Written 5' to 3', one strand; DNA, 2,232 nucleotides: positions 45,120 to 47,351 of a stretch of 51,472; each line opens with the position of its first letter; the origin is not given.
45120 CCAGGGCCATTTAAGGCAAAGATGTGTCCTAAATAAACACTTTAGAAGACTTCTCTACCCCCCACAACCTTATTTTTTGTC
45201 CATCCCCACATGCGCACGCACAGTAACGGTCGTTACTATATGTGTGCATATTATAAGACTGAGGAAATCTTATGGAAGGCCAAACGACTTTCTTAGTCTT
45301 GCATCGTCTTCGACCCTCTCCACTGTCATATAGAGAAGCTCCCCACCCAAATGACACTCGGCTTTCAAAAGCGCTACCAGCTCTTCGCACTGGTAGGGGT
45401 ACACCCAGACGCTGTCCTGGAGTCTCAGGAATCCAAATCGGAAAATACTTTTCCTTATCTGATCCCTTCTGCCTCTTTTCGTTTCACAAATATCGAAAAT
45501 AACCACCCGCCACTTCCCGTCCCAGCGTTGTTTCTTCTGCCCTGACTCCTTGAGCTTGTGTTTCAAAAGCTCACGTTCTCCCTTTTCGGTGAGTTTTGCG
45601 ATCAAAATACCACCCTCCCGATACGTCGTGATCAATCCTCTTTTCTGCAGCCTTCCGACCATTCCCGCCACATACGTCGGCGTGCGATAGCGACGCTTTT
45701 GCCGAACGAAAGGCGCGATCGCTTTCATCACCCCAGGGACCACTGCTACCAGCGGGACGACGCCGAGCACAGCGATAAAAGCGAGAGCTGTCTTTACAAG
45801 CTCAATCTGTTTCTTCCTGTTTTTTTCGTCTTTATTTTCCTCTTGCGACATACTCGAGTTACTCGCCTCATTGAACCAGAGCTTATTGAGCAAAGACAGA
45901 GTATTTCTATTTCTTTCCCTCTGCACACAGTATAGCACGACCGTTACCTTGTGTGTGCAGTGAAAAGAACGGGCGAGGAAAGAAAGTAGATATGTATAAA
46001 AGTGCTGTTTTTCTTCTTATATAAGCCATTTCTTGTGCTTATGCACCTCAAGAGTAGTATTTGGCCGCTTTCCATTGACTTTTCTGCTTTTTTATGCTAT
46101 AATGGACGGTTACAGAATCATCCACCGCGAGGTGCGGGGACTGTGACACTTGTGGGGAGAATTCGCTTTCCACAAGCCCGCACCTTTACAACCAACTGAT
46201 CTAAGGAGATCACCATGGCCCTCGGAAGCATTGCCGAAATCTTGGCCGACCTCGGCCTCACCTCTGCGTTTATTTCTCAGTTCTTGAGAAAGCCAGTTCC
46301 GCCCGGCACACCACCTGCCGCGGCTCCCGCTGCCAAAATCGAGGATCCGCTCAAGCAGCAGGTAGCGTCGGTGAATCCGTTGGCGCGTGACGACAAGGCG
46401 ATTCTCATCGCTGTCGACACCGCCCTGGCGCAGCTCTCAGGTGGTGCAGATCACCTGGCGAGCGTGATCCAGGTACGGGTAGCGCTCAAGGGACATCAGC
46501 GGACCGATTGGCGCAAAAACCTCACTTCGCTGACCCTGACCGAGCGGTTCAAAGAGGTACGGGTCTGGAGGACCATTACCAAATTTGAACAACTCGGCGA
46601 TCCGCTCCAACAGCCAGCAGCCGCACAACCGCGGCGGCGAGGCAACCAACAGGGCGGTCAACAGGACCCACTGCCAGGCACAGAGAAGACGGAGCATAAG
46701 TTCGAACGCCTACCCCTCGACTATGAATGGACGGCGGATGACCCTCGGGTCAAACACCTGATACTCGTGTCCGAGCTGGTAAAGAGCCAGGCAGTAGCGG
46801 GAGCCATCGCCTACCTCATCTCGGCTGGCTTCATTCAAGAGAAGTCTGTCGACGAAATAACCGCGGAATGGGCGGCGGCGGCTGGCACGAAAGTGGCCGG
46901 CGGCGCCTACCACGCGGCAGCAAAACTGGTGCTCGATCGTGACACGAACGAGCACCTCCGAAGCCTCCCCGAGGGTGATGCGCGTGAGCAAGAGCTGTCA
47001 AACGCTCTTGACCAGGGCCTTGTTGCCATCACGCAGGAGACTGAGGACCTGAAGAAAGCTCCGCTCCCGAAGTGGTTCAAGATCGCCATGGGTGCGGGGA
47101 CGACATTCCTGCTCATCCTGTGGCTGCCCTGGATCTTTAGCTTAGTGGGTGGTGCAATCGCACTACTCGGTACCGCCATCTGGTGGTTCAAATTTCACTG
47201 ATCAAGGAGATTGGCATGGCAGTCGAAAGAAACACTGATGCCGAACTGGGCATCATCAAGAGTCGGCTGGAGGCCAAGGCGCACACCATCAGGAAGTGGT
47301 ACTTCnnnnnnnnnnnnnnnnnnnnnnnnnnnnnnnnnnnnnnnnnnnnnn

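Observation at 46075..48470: Self-contained plus-strand two-gene cassette of unknown function between the PaaX-like gene and the pilin array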

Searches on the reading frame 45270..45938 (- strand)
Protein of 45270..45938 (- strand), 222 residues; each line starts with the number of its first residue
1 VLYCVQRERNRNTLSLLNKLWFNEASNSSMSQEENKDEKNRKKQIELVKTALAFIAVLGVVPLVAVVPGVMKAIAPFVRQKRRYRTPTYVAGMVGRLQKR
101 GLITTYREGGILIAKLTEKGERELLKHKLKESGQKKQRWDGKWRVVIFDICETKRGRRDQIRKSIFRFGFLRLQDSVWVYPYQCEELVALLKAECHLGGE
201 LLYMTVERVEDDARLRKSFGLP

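Call 8: search_protein_families(library=pfam, proteins=[window:45270-45938:-], max_evalue=1)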
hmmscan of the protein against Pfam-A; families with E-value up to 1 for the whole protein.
window:45270-45938:- (222 aa): 5 families
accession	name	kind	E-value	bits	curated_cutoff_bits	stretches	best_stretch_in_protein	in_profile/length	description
PF20803.2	PaaX_M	-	5.9e-20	71.6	24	1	137-210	2-75/83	PaaX protein central Cas2-like domain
PF09827.14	CRISPR_Cas2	-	0.00021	21.9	23.8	1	143-186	2-42/74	CRISPR associated protein Cas2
PF23711.1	DUF7156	-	0.02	15.4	27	1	40-61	21-42/53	Family of unknown function (DUF7156)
PF01261.30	AP_endonuc_2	-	0.16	12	31.1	1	35-71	57-92/249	Xylose isomerase-like TIM barrel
PF00002.29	7tm_2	-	0.2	11.3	20.6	1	31-70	187-226/250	7 transmembrane receptor (Secretin family)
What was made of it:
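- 45270..45938 (-): PaaX_M/Cas2-like membrane-anchored gene (context; not conserved at this position in relatives). Pfam PF20803 matches at E = 6e-20 (call 8).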

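Call 9: search_protein_families(library=ncbifam, proteins=[window:45270-45938:-], max_evalue=1)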
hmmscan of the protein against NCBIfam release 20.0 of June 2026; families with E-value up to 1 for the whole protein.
window:45270-45938:- (222 aa): 5 families
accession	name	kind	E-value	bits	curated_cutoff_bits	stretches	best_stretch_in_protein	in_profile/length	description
TIGR02277.1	PaaX_trns_reg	equivalog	2.4e-11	43.7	264.55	1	90-190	37-135/279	phenylacetic acid degradation operon negative regulatory protein PaaX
TIGR01573.1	cas2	equivalog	2.3e-05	24.6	24.5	1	143-181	2-41/96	CRISPR-associated endonuclease Cas2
NF050184.1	VpaChn25_0724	subfamily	0.00095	19.3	65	1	85-122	35-72/88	VpaChn25_0724 family phage protein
NF002457.0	PRK01637.1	equivalog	0.013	14.6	307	1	39-78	26-65/295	virulence factor BrkB family protein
NF041525.1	HrpD5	equivalog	0.087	12.3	300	1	14-117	92-193/314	HrpD5 family protein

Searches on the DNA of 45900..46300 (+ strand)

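Call 26: search_rna_families(source=window, start=45900, end=46300, threshold=evalue, max_evalue=10)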
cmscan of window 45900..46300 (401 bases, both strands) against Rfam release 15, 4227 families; matches with E-value up to 10: 1.
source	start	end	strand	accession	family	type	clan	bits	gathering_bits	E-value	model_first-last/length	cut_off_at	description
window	45908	45970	-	RF03776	mir-2068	Gene; miRNA;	-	14.7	99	3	1-68/68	no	mir-2068 microRNA precursor family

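Call 120: build_rna_model(alignment_id=A8)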
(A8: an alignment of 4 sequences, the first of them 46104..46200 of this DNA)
Model R1 built from alignment A8 (4 sequences, 111 columns); structure: RNAalifold consensus.
model positions 94; base pairs 18; branch points 2; effective number of sequences 2.11; information 0.608 bits per position. Calibrated on 0.2 Mb of random sequence (short: E-values are rough).
structure used (alignment columns):
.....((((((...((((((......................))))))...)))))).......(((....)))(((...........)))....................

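Call 121: search_with_rna_model(model_id=R1, sources=[window, L001, L005, L006, L007, L008, L009, L010, L011, L012, L013, L015, L016, L017], max_evalue=1, make_alignment=true)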
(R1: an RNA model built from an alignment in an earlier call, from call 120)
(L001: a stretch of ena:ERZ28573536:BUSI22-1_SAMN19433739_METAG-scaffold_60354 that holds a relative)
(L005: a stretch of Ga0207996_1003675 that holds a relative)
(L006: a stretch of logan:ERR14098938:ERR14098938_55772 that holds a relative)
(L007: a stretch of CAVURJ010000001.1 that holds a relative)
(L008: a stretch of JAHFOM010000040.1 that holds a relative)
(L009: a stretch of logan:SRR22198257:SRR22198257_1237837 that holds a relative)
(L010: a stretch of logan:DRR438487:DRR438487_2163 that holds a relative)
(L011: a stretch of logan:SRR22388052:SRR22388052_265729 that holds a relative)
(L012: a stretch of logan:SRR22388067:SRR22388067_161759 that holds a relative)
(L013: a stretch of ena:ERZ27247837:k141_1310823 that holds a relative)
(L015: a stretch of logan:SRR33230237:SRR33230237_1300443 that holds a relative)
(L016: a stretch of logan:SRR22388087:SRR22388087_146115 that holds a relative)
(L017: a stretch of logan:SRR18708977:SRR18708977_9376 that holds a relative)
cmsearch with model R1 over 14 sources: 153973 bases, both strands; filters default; matches with E-value up to 1: 10.
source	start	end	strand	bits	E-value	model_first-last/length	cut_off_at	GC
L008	5633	5722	+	95.6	2.7e-24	1-94/94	no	0.56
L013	4959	5048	+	88.8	2.1e-22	1-94/94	no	0.54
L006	1429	1527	+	79.5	8.5e-20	1-94/94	no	0.44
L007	8913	8990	+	77.1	4.2e-19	1-94/94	no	0.5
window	46104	46200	+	76.9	4.9e-19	1-94/94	no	0.55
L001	425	521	+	76.9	4.9e-19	1-94/94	no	0.55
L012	323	390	+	23.2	0.00057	1-94/94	no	0.47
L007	8877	8955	-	14.9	0.12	1-94/94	no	0.39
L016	257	367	+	13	0.41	1-94/94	no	0.44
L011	295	364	+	12.8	0.47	1-94/94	no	0.61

Alignment A15: 10 matches aligned to the model, 168 columns, each read 5' to 3' on its own strand. Consensus structure (alignment columns), stored with it:
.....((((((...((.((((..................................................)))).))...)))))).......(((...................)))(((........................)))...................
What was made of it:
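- All hits are at the expected site and nowhere else in 154 kb (call 121). The model R1 did not find the L010 and L017 leaders at E <= 1 (call 121).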

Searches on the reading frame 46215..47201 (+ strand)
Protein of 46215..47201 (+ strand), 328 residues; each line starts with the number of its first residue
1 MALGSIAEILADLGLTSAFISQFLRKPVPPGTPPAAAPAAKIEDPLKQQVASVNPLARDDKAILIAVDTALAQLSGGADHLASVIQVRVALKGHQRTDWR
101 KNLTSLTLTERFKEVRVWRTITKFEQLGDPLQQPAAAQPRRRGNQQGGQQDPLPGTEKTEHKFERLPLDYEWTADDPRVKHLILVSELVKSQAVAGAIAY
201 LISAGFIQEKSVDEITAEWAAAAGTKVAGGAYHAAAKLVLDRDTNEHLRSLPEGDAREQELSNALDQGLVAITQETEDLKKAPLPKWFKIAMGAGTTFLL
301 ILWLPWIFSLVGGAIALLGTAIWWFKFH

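Call 8: search_protein_families(library=pfam, proteins=[window:46215-47201:+], max_evalue=1)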
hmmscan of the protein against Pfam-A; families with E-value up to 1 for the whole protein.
window:46215-47201:+ (328 aa): 0 families

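Call 9: search_protein_families(library=ncbifam, proteins=[window:46215-47201:+], max_evalue=1)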
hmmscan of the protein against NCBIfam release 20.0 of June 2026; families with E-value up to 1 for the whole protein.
window:46215-47201:+ (328 aa): 0 families

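Call 10: search_protein_families(library=phrogs, proteins=[window:46215-47201:+], max_evalue=1)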
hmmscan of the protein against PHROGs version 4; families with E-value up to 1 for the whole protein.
window:46215-47201:+ (328 aa): 2 families
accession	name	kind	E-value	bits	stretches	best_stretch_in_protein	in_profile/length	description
phrog_28364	-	unknown function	0.14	12.6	1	38-87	90-139/237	-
phrog_33248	-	unknown function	0.36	12.2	0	94-123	71-100/102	-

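Call 11: search_protein_families(library=padloc, proteins=[window:46215-47201:+], max_evalue=1)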
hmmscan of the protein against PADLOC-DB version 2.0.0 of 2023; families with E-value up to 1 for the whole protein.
window:46215-47201:+ (328 aa): 0 families
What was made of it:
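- On Known anti-phage defence systems (PADLOC-DB 2.0): There were no hits for the window proteins (call 11).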

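Call 12: find_homologous_proteins(query=window:46215-47201:+, max_evalue=0.01)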
Query window:46215-47201:+ (328 aa): 1 proteins with E <= 0.01 among 8000 candidates.
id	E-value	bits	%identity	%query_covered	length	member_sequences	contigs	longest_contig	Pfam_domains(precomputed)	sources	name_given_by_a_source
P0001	8.8e-213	723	100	100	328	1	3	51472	-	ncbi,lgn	-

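Call 15: find_encoding_contigs(protein=P0001, flank=10000)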
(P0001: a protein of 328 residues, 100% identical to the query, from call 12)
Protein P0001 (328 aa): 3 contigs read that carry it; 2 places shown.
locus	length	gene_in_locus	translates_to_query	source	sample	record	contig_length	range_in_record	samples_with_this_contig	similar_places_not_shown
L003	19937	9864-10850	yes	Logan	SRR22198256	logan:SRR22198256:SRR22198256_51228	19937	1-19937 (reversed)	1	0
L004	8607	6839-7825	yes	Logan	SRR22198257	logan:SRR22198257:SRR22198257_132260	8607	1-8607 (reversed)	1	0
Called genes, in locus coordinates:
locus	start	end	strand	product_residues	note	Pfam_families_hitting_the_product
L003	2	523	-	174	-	?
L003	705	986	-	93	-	PF18291:HU-HIG, PF00216:Bac_DNA_binding, PF18175:HU-CCDC81_bac_2 (weak)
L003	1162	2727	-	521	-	PF12072:RNase_Y_N, PF00013:KH_1, PF01966:HD, PF08668:HDOD (faint)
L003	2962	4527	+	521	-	PF01676:Metalloenzyme, PF06415:iPGM_N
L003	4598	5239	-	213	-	PF00574:CLP_protease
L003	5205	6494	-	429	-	PF05697:Trigger_N, PF00254:FKBP_C, PF05698:Trigger_C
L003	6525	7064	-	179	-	PF00719:Pyrophosphatase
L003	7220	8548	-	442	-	PF08529:NusA_N, PF00575:S1, PF13184:KH_NusA_1st, PF26594:KH_NusA_2nd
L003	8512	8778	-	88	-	-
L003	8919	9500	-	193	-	PF20803:PaaX_M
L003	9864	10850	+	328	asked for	-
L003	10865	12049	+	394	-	-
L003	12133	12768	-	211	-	PF18895:T4SS_pilin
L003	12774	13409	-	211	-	PF18895:T4SS_pilin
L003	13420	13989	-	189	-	PF18895:T4SS_pilin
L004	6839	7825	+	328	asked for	-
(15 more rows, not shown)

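Call 24: predict_structure(protein=window:46215-47201:+)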
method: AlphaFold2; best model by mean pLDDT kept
length: 328 residues; sequences in the alignment: 1
mean_pLDDT: 46.3   pTM: 0.26
mean pLDDT of the five models: 46.3, 41.7, 40.6, 37.4, 36.6
residues with pLDDT >= 90: 22; 70-90: 15; 50-70: 47; < 50: 244
segments of 3 or more residues with pLDDT < 50: 1-139, 152-242
pLDDT, mean of each block of 10 residues (from residue 1): 39 36 35 35 31 32 32 29 36 37 34 37 39 47 49 42 37 43 38 42 36 42 39 44 55 56 53 50 60 74 89 95 93
secondary structure, 60 per line:
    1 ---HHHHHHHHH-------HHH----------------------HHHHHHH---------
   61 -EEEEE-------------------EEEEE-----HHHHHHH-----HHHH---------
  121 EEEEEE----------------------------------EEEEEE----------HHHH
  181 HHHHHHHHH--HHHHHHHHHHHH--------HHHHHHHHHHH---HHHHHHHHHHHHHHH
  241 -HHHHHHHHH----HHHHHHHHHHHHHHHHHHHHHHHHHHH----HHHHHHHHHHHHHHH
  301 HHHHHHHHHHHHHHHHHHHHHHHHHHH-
elements in order: H4-12 H45-51 E62-66 E86-90 H96-102 H108-111 E121-126 E161-166 H177-189 H192-203 H212-222 H226-240 H242-250 H255-281 H286-327
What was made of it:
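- Tried and rejected: Gene 1 as a single sequence gave pLDDT 46 (call 24).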

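Call 63: list_cluster_members(proteins=[P0001, P0002, P0003, P0004, P0005, P0006, P0039, P0043, P0023, P0024])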
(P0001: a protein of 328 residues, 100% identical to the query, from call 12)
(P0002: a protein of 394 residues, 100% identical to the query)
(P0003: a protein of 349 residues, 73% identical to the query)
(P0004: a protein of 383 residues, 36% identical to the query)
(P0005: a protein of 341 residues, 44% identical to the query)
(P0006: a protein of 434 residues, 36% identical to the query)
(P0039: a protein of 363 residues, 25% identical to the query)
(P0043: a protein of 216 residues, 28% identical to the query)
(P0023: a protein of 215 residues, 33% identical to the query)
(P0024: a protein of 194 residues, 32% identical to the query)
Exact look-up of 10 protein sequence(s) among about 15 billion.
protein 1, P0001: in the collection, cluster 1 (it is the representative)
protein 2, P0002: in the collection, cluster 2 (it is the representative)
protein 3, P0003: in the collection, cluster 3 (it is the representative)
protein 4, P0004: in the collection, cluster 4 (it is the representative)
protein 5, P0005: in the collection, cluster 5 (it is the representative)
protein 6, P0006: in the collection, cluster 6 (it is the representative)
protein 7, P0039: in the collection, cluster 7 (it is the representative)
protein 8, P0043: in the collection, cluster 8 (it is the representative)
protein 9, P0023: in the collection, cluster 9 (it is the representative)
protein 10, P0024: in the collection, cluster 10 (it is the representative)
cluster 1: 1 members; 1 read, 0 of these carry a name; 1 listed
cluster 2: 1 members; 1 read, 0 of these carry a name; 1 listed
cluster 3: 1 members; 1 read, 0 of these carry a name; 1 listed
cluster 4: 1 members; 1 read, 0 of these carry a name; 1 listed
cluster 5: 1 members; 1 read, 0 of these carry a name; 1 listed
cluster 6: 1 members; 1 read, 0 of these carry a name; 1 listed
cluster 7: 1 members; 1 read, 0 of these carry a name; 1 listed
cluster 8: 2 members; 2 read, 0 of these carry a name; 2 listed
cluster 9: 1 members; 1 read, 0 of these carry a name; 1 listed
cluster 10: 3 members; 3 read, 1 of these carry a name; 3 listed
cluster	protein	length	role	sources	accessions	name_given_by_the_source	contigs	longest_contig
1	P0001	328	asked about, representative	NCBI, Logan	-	-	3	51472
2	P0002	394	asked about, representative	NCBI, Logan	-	-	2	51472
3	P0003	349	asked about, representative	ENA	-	-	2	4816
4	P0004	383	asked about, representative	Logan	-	-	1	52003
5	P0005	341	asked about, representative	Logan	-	-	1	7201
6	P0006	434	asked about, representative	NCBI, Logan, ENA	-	-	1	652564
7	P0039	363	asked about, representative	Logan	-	-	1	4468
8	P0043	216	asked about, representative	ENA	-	-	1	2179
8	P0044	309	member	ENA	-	-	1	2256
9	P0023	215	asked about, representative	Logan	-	-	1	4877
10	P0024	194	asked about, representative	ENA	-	-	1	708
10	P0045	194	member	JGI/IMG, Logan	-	hypothetical protein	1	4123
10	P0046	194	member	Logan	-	-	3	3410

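Call 79: search_solved_structures(query=A11, max_evalue=10, show_alignments=0)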
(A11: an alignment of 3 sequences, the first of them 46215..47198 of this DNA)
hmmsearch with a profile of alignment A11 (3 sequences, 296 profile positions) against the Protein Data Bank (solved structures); distinct sequences matched with E-value up to 10: 1.
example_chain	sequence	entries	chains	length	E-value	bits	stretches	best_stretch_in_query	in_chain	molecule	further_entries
5hgq_A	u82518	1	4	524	1.9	11.2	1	79-139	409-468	Lysine--tRNA ligase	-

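Call 116: search_solved_structures(query=A14, max_evalue=10)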
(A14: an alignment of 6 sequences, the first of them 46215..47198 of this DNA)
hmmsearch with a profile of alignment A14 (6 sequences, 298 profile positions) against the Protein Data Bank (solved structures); distinct sequences matched with E-value up to 10: 3.
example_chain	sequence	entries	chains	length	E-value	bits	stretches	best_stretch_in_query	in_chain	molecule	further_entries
3hd7_A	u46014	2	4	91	0.12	15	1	245-294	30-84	Vesicle-associated membrane protein 2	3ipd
2kog_A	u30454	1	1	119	0.2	14.2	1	245-294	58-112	Vesicle-associated membrane protein 2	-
4rzp_A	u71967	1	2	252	0.42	13.1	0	38-61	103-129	Engineered Protein OR366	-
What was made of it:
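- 46215..47201 (+): Gene 1, class I (328 aa). It has no signal peptide, an N-terminal amphipathic segment, low-complexity linkers, the conserved motifs HQRxDWR...LTERF and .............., a helical C-terminal half, and a C-terminal membrane anchor (residues 290-325). No family or PDB match was found (calls 8-11, 79, 116).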
